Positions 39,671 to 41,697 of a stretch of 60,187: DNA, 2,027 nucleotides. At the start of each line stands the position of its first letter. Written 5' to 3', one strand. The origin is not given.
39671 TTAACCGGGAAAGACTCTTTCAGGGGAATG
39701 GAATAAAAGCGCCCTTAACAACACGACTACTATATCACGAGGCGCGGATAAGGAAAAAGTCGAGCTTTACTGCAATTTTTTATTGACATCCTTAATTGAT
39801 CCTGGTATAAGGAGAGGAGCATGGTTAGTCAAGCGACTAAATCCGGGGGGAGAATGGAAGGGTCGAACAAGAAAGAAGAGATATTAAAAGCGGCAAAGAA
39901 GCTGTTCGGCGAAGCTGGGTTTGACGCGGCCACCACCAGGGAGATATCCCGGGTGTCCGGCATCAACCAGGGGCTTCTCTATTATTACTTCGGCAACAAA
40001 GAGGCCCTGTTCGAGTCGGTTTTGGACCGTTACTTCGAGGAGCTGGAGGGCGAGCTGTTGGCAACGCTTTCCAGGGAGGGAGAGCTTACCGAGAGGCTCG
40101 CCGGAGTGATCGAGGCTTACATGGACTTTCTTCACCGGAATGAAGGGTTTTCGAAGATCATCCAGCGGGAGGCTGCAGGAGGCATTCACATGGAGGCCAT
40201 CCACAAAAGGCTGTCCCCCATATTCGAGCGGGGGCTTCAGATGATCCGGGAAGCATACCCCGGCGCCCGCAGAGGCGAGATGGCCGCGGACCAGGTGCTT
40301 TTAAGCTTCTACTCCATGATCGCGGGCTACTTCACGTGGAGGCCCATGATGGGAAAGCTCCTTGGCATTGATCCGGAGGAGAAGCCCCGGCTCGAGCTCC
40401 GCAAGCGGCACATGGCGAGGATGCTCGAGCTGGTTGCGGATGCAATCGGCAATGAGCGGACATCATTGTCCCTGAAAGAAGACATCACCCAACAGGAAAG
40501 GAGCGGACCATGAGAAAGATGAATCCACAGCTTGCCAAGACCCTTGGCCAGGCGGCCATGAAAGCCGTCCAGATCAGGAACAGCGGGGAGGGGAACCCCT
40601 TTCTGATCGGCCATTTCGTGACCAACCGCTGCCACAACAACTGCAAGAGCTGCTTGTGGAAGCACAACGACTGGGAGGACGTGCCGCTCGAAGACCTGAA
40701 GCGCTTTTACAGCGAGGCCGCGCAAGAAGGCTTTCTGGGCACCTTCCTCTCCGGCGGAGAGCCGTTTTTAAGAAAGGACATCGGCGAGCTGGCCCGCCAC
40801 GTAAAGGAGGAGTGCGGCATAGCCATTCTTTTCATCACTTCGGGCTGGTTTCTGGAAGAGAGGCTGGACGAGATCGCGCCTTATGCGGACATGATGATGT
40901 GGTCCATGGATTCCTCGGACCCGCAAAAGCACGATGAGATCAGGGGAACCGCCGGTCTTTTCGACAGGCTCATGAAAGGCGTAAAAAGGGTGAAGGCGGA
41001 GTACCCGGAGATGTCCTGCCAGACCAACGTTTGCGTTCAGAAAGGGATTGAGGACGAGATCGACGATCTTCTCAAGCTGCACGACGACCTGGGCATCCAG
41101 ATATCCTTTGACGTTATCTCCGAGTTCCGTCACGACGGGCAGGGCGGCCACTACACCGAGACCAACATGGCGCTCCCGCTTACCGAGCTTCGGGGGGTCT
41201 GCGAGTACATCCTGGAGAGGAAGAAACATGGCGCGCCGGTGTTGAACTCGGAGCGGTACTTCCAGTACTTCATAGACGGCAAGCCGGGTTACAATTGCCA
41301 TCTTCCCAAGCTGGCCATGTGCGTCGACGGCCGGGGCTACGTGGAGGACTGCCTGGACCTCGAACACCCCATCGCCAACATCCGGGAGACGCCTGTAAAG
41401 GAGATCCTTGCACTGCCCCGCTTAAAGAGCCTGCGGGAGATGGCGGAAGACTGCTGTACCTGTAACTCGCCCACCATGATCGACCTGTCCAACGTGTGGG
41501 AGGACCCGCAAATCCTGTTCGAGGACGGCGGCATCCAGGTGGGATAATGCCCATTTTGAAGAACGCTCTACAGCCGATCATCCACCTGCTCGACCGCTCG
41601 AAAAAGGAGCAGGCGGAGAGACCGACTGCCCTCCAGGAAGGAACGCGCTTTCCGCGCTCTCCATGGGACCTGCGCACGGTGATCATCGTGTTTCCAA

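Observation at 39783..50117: TetR-headed, translationally coupled seven-gene operon joining an AcxABC-type ketone carboxylase to a radical SAM enzyme, an unknown protein and an orphan fused E1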

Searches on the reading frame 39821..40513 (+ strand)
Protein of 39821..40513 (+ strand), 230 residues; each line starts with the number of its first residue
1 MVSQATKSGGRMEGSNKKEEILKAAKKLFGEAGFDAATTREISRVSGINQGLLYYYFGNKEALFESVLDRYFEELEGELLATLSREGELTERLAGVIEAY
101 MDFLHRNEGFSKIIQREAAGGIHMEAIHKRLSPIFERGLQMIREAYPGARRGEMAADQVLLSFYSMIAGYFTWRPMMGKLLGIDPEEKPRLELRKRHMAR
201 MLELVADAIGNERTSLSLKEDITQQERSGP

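Call 5: search_protein_families(library=pfam, proteins=[window:39821-40513:+], max_evalue=0.01)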
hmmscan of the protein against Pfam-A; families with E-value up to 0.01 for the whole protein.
window:39821-40513:+ (230 aa): 2 families
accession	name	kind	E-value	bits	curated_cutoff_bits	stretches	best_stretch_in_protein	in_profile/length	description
PF00440.29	TetR_N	-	1.4e-17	63.6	24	1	21-67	1-47/47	Bacterial regulatory proteins, tetR family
PF17938.6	TetR_C_29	-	1.4e-05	25.7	26.2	1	91-201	3-118/119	Tetracyclin repressor-like, C-terminal domain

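Call 6: search_protein_families(library=ncbifam, proteins=[window:39821-40513:+], max_evalue=0.01)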
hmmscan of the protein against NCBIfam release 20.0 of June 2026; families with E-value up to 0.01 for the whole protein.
window:39821-40513:+ (230 aa): 23 families
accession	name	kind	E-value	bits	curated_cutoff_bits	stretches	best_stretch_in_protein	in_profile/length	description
NF037937.1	septum_RefZ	equivalog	9.6e-18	64.8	180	1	18-118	1-103/195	forespore capture DNA-binding protein RefZ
NF053731.1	TransRegFasRMycb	equivalog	1.7e-14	54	330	1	7-116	2-112/199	HTH-type transcriptional activator FasR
TIGR03384.1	betaine_BetI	equivalog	2.9e-13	49.9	201.3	1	16-106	8-98/189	choline-binding transcriptional repressor BetI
NF053516.1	TranRepPrsAVib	equivalog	6.8e-12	45.6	300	1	15-84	5-74/208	TetR family transcriptional repressor PsrA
NF051852.1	efflux_TF_MtrR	exception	1.2e-11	44.8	280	1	12-113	6-108/205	multidrug efflux system transcriptional repressor MtrR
NF053878.1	FATransRegFadRBac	equivalog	3e-11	43.5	200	1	16-117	3-104/190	fatty acid metabolism transcriptional regulator FadR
NF041196.1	ScbR_bind_reg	equivalog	8e-11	42.5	150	1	18-106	8-96/191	ScbR family autoregulator-binding transcription factor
NF007015.0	PRK09480.1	equivalog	1.8e-10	40.7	120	1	13-138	7-131/197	nucleoid occlusion factor SlmA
NF001978.0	PRK00767.1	equivalog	9.8e-10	38.5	118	1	17-108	10-102/197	transcriptional regulator BetI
NF050111.1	TransRegSACE7040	equivalog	1.8e-08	34.5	250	1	17-117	2-102/186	SACE_7040 family transcriptional regulator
TIGR03613.1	RutR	equivalog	1.7e-07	31.3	368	1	14-73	6-65/202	pyrimidine utilization regulatory protein R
NF011584.0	PRK15008.1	equivalog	2e-07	31.1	230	1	9-71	10-73/212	HTH-type transcriptional regulator RutR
NF051457.1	acryl_TF_AcuR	equivalog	2.4e-07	30.2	247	1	14-85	15-86/204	acrylate utilization transcriptional regulator AcuR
NF008587.1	PRK11552.1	equivalog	3.7e-07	30.1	365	1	13-65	4-55/213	transcriptional regulator CecR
NF058643.1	TranRegCurRPseudo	equivalog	6.4e-07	29.2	300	1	17-98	8-90/193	TetR family transcriptional repressor CurR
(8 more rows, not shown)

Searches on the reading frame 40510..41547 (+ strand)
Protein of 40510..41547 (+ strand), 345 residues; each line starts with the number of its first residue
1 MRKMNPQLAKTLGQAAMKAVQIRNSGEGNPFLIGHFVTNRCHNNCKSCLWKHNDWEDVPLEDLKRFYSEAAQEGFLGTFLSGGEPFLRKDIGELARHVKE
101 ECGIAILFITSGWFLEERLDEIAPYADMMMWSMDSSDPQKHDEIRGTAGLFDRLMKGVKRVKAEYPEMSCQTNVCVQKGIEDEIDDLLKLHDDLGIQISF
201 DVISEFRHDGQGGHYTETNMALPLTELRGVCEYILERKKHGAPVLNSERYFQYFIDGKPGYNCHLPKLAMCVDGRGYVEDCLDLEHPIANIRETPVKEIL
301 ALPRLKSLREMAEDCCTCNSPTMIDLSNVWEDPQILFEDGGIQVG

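Call 5: search_protein_families(library=pfam, proteins=[window:40510-41547:+], max_evalue=0.01)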
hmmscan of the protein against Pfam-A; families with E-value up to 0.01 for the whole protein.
window:40510-41547:+ (345 aa): 3 families
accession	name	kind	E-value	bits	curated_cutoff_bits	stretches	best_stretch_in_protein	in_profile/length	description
PF04055.27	Radical_SAM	-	1.5e-17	64.7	29.5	1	37-190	3-165/166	Radical SAM superfamily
PF13353.11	Fer4_12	-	1.4e-06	29.1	22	1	34-121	9-100/137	4Fe-4S single cluster domain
PF13186.11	SPASM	-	0.0015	19.2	21.5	1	263-319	1-67/67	Iron-sulfur cluster-binding domain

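Call 6: search_protein_families(library=ncbifam, proteins=[window:40510-41547:+], max_evalue=0.01)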
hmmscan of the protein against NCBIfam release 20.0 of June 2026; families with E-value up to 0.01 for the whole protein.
window:40510-41547:+ (345 aa): 43 families (the best 25 are shown)
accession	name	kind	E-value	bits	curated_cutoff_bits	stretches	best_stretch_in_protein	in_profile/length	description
TIGR03961.1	rSAM_PTO1314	hypoth_equivalog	2.1e-26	93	306.05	1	24-257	16-236/332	PTO1314 family radical SAM protein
TIGR04055.1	rSAM_NirJ2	equivalog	2.1e-17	63.7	500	1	33-195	2-165/326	putative heme d1 biosynthesis radical SAM protein NirJ2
TIGR04545.1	rSAM_ahbD_hemeb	equivalog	2.7e-16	60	500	1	33-197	2-168/339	heme b synthase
TIGR02666.1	moaA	equivalog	2.5e-15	56.3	284.05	1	37-212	16-198/336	GTP 3',8-cyclase MoaA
TIGR04053.2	TIGR04053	equivalog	2.6e-15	56.5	395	1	28-198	5-180/366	TIGR04053 family radical SAM/SPASM domain-containing protein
TIGR04303.1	GeoRSP_rSAM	equivalog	1e-14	54.8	400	1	30-198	4-172/325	GeoRSP system radical SAM/SPASM protein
NF049973.1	radical_Rv1681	equivalog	1.4e-14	53.8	380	1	55-211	99-254/326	Rv1681 family radical SAM protein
TIGR04250.1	SCM_rSAM_ScmE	equivalog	6.4e-14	51.6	400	1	37-196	9-171/358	SynChlorMet cassette radical SAM/SPASM protein ScmE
NF050035.1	rSAM_WgK_link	exception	8.5e-13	48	650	1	29-198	7-178/367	radical SAM/SPASM peptide maturase WgkB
TIGR02668.1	moaA_archaeal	equivalog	1.8e-12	46.9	325.25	1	37-212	16-192/303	GTP 3',8-cyclase MoaA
TIGR02109.1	PQQ_syn_pqqE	equivalog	6.2e-12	45.1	381.35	1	36-196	12-174/358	pyrroloquinoline quinone biosynthesis protein PqqE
TIGR04317.1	W_rSAM_matur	equivalog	9.3e-12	44.7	380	1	37-197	10-177/349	tungsten cofactor oxidoreductase radical SAM maturase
NF001199.0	PRK00164.2-1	equivalog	1.3e-11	44.3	231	1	37-196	18-180/308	GTP 3',8-cyclase MoaA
NF038283.1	viperin_w_prok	equivalog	2.2e-11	43.4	180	1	33-178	4-164/281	viperin family antiviral radical SAM protein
TIGR04051.1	rSAM_NirJ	equivalog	2.8e-11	43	515.45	1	37-219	8-189/354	heme d1 biosynthesis radical SAM protein NirJ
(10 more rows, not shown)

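Call 70: search_solved_structures(query=window:40510-41547:+, max_evalue=0.001)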
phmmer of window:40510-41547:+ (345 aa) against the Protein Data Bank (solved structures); distinct sequences matched with E-value up to 0.001: 10.
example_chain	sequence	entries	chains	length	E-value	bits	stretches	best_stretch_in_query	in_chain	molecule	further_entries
5vsl_A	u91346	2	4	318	1.4e-08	37.5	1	26-144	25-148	Radical S-adenosyl methionine domain-containing protein 2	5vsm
6q2p_A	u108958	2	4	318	1.5e-08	37.4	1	26-144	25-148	Radical S-adenosyl methionine domain-containing protein 2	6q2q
7vob_C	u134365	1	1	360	2.5e-08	36.7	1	39-160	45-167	Cytosylglucuronate decarboxylase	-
7voc_C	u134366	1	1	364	2.6e-08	36.6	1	39-160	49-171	Cytosylglucuronate decarboxylase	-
9dfn_A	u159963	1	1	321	4.6e-07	32.5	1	30-181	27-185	Radical SAM core domain-containing protein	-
8wm2_A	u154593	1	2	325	9.1e-07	31.5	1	40-207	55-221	Fe-S radical SAM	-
9dfu_A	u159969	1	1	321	3.6e-06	29.5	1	30-181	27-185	Radical SAM core domain-containing protein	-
7n7h_A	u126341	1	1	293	3.3e-05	26.4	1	30-141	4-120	VIPERIN-LIKE ENZYME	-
2fb2_A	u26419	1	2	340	0.00018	24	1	35-209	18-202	Molybdenum cofactor biosynthesis protein A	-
1tv7_A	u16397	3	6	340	0.00022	23.6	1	36-209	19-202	Molybdenum cofactor biosynthesis protein A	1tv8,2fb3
